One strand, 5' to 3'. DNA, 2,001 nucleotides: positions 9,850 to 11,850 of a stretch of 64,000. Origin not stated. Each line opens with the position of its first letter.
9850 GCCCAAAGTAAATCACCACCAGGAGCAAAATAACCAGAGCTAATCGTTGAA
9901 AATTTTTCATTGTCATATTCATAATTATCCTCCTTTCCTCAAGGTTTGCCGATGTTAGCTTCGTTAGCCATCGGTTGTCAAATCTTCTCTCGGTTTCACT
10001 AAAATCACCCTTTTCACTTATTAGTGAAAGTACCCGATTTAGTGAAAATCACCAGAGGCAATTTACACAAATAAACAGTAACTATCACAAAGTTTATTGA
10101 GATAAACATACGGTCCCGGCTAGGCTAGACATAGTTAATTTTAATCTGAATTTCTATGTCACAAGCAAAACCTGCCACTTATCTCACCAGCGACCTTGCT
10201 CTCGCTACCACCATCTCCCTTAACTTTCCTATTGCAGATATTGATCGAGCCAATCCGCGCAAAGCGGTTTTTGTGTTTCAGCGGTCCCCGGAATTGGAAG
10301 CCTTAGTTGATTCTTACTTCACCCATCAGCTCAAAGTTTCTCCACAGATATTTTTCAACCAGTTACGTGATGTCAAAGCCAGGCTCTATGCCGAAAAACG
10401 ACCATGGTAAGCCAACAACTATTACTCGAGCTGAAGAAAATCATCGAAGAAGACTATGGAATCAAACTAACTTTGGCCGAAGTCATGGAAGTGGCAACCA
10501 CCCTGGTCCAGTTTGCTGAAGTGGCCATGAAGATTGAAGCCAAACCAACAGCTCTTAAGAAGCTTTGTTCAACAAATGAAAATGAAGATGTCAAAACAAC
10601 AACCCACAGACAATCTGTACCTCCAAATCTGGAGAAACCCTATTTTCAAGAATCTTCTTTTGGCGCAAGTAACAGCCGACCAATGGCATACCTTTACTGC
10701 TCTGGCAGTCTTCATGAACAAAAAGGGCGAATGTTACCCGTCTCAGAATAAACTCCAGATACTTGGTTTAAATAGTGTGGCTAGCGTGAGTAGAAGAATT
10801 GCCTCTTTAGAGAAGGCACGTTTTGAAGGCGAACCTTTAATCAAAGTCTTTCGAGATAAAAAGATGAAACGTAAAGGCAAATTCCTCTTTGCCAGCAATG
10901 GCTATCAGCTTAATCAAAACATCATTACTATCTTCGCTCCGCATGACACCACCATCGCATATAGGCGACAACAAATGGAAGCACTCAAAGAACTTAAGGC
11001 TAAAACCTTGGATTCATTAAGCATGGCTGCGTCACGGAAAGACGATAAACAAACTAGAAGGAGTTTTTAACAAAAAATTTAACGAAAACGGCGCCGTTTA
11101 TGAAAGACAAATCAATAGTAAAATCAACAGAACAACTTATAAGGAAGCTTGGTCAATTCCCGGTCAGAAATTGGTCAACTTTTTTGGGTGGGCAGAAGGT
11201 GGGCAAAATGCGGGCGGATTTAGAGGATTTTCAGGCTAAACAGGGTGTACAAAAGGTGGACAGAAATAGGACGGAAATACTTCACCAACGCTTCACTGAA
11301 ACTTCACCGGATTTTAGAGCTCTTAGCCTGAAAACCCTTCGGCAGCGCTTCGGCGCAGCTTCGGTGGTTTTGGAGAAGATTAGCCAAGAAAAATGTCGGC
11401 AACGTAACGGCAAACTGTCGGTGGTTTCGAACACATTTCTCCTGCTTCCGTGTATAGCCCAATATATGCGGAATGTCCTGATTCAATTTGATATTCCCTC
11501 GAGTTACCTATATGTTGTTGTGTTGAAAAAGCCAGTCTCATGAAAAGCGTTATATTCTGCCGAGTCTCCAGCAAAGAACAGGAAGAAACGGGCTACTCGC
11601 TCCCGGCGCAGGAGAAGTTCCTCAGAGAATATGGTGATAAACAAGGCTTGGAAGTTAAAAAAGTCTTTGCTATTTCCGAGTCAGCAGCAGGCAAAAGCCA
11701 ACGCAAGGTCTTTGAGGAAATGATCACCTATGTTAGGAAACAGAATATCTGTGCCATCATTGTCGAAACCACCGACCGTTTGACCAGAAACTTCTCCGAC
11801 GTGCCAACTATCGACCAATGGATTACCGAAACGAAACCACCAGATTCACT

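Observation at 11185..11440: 11-bp-periodic direct repeat clusters (candidate iterons/origin) masquerading as a 147-aa ORF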

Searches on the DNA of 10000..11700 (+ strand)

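Call 51: search_dna_similar(query=window:11060-11560:+, collection=plasmids, mode=distant, max_rows=10)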
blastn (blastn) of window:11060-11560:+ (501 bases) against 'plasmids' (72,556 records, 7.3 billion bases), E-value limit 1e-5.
No match.

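Call 52: search_dna_similar(query=window:11060-11560:+, collection=phages, mode=distant, max_rows=10)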
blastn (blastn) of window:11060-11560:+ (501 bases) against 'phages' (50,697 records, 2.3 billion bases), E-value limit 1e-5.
No match.

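Call 53: search_rna_families(source=window, start=10000, end=11700, threshold=evalue, max_evalue=1)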
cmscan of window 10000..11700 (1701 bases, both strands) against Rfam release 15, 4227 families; matches with E-value up to 1: 0.
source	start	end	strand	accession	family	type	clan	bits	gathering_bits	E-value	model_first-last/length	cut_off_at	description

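Call 79: search_rna_families(sources=[L004, L026, L022, L029, L002, L008], threshold=gathering)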
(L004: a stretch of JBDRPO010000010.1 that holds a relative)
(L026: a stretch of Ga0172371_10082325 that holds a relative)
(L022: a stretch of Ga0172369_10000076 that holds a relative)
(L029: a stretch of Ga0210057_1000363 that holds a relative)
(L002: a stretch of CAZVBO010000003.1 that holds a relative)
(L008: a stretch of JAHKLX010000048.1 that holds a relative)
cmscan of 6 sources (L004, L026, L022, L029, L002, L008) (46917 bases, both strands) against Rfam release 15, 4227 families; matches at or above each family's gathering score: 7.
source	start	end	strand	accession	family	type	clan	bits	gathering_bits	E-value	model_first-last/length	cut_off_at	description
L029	5696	5924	-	RF00028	Intron_gpI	Intron;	-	107.8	50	3.6e-27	1-253/253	no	Group I catalytic intron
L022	6080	6335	-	RF00028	Intron_gpI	Intron;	-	87.1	50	5.6e-21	1-253/253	no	Group I catalytic intron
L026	2678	2916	-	RF00028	Intron_gpI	Intron;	-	69.1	50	1.4e-15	1-253/253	no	Group I catalytic intron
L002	7998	8069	-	RF00005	tRNA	Gene; tRNA;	CL00001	67.2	29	1.3e-12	1-71/71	no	tRNA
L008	8049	8120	-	RF00005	tRNA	Gene; tRNA;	CL00001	65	29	5.4e-12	1-71/71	no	tRNA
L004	2248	2440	-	RF00028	Intron_gpI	Intron;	-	56.4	50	9e-12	1-253/253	no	Group I catalytic intron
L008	8176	8258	-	RF00005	tRNA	Gene; tRNA;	CL00001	55.8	29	1.8e-09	1-71/71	no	tRNA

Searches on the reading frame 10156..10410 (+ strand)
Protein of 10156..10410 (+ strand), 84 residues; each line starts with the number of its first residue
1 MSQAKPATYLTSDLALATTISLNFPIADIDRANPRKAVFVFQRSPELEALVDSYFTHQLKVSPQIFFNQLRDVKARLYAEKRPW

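Call 7: search_protein_families(library=pfam, proteins=[window:10156-10410:+], max_evalue=0.1)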
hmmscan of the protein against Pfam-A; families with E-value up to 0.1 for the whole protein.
window:10156-10410:+ (84 aa): 1 family
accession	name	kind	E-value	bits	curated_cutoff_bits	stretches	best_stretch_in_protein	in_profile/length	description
PF18903.5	DUF5659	-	1.9e-08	34.5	23.6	1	8-78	3-74/75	Domain of unknown function (DUF5659)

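Call 26: search_protein_families(library=phrogs, proteins=[window:10156-10410:+], max_evalue=0.01)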
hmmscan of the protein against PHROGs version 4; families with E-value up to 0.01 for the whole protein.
window:10156-10410:+ (84 aa): 0 families

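Call 61: search_protein_families(library=ncbifam, proteins=[window:10156-10410:+], max_evalue=0.1)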
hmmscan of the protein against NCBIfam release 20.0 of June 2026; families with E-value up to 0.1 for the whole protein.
window:10156-10410:+ (84 aa): 0 families

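Call 62: find_homologous_proteins(query=window:10156-10410:+, max_evalue=0.001)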
Query window:10156-10410:+ (84 aa): 77 proteins with E <= 0.001 among 78 candidates.
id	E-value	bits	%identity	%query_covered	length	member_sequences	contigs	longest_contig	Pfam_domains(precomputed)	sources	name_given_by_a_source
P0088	1.9e-44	166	94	100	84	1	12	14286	PF18903.6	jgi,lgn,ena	-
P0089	3.8e-44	165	94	100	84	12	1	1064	PF18903.6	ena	-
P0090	1.4e-43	164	93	100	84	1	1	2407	PF18903.6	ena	-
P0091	2.0e-43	163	92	100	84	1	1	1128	PF18903.6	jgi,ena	-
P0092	5.2e-43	162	90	100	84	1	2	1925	PF18903.6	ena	-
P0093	1.0e-42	161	90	100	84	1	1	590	PF18903.6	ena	-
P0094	1.4e-42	160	92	100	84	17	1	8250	PF18903.6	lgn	-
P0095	2.0e-42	160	89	100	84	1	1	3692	PF18903.6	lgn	-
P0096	2.1e-42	160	89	100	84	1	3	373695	PF18903.6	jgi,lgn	jgi:hypothetical protein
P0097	1.4e-40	154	86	100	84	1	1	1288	PF18903.6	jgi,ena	-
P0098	8.4e-40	152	88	99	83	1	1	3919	PF18903.6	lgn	-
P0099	2.8e-39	150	83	100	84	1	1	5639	PF18903.6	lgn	-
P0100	5.6e-39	149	85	100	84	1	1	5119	PF18903.6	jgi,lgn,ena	-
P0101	2.7e-38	147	84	100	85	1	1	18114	PF18903.6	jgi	-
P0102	5.0e-37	143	82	99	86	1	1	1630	PF18903.6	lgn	-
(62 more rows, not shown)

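Call 69: predict_structure(alignment_id=A3)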
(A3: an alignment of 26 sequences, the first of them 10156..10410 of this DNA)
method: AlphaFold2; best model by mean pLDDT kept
length: 84 residues; sequences in the alignment: 26
mean_pLDDT: 87.3   pTM: 0.73
mean pLDDT of the five models: 87.3, 87.1, 86.8, 86.3, 83.8
residues with pLDDT >= 90: 56; 70-90: 20; 50-70: 6; < 50: 2
segments of 3 or more residues with pLDDT < 50: none
pLDDT, mean of each block of 10 residues (from residue 1): 75 94 93 87 93 92 93 86 52
secondary structure, 60 per line:
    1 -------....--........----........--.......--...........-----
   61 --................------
elements in order: E8-11 H14-21 E26-33 E36-42 H45-55 H63-78

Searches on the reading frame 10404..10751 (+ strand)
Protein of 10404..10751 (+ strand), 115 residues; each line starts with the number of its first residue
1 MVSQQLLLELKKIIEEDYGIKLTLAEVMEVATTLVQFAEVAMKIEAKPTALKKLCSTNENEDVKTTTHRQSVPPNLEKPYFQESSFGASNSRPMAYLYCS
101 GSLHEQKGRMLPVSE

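Call 7: search_protein_families(library=pfam, proteins=[window:10404-10751:+], max_evalue=0.1)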
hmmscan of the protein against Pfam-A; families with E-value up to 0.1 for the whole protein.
window:10404-10751:+ (115 aa): 1 family
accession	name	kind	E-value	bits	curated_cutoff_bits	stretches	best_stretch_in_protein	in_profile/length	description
PF00550.31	PP-binding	-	0.023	15.4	20.8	1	7-39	34-65/67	Phosphopantetheine attachment site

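Call 26: search_protein_families(library=phrogs, proteins=[window:10404-10751:+], max_evalue=0.01)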
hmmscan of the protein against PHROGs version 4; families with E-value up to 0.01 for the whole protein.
window:10404-10751:+ (115 aa): 0 families

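Call 61: search_protein_families(library=ncbifam, proteins=[window:10404-10751:+], max_evalue=0.1)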
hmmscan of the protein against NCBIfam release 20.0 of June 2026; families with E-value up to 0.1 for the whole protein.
window:10404-10751:+ (115 aa): 0 families

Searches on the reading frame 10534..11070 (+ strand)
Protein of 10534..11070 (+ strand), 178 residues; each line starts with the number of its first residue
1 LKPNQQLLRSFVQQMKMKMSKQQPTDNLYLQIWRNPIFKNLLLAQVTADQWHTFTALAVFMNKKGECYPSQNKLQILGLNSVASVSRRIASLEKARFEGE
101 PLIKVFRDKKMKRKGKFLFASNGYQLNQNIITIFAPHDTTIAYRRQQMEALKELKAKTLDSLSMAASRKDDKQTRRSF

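Call 7: search_protein_families(library=pfam, proteins=[window:10534-11070:+], max_evalue=0.1)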
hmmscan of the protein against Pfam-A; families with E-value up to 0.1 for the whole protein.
window:10534-11070:+ (178 aa): 1 family
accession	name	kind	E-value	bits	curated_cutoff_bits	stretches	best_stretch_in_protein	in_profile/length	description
PF13730.12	HTH_36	-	6.5e-05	23.1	25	1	57-96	14-53/55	Helix-turn-helix domain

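Call 26: search_protein_families(library=phrogs, proteins=[window:10582-11070:+], max_evalue=0.01)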
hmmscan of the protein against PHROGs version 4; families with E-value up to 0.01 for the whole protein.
window:10582-11070:+ (162 aa): 1 family
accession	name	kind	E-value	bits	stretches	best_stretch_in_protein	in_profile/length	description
phrog_12720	-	DNA, RNA and nucleotide metabolism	4.8e-17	63.1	1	10-98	9-95/117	DNA binding protein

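Call 60: search_solved_structures(query=window:10582-11070:+, max_evalue=10)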
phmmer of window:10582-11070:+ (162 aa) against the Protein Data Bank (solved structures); distinct sequences matched with E-value up to 10: 6.
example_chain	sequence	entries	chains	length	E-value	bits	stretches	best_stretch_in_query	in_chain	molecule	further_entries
6yqy_A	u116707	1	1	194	0.066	16.5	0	122-156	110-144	de novo designed TIM barrel sTIM11noCys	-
7osu_A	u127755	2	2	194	0.067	16.5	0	123-156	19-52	sTIM11noCys-SB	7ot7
5bvl_A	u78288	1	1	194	0.075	16.3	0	123-156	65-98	designed TIM barrel sTIM11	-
7a8s_A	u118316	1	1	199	0.47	13.8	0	123-156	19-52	sTIM11_h3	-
4ktb_A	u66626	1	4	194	2.2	11.6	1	33-74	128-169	Putative uncharacterized protein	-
8r8n_A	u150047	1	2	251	5.2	10.4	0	123-159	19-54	HalluTIM2-2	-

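Call 61: search_protein_families(library=ncbifam, proteins=[window:10582-11070:+], max_evalue=0.1)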
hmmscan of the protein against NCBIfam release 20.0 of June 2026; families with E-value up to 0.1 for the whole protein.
window:10582-11070:+ (162 aa): 1 family
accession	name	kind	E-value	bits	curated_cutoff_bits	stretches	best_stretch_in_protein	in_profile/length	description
NF001813.0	PRK00549.1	equivalog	0.063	12.3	379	1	54-127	203-276/414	competence/damage-inducible protein A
